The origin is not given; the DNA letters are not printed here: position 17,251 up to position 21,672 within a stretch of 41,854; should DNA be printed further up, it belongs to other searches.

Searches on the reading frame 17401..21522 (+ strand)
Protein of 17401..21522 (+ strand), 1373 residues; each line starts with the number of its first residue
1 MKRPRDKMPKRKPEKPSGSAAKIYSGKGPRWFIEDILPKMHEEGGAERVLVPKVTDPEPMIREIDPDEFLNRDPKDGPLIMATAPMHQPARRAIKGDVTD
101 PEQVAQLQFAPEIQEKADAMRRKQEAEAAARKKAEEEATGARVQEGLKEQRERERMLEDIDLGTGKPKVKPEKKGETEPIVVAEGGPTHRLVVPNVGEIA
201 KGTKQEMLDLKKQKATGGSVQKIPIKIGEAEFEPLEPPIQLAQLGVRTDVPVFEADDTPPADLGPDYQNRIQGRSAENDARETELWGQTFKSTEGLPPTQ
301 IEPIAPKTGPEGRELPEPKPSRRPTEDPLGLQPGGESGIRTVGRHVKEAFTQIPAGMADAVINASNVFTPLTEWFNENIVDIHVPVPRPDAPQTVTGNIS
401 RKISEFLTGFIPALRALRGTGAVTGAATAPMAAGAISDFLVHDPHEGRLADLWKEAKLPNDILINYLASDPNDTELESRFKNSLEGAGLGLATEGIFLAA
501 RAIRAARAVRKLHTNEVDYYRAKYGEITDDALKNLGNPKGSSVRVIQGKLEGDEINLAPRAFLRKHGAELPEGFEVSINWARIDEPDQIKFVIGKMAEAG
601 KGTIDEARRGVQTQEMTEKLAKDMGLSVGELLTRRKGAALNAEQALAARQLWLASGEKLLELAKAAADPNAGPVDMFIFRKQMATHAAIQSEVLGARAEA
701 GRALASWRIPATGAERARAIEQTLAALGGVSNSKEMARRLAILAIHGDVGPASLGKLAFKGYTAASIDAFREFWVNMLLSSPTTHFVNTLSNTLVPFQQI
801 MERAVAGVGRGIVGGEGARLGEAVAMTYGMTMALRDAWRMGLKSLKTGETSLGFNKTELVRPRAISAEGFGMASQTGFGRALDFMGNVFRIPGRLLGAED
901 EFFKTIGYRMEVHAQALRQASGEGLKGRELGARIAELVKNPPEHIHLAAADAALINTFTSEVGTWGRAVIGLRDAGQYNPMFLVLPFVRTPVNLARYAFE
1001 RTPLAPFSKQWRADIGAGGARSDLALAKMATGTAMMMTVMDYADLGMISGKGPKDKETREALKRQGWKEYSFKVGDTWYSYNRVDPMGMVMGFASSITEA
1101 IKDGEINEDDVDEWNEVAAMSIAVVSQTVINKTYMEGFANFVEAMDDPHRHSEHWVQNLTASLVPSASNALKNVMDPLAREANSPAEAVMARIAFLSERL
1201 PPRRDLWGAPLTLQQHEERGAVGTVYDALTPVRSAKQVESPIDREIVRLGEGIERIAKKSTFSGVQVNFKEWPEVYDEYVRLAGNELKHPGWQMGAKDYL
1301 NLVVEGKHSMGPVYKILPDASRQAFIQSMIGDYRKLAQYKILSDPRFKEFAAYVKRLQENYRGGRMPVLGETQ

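Call 69: search_protein_families(library=phrogs, proteins=[window:17401-21522:+], max_evalue=0.00001)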
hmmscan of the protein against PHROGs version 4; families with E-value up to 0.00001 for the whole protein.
window:17401-21522:+ (1373 aa): 1 family
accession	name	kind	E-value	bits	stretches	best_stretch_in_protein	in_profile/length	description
phrog_6651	-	head and packaging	3.3e-43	148.9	1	888-1239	855-1232/1375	internal virion protein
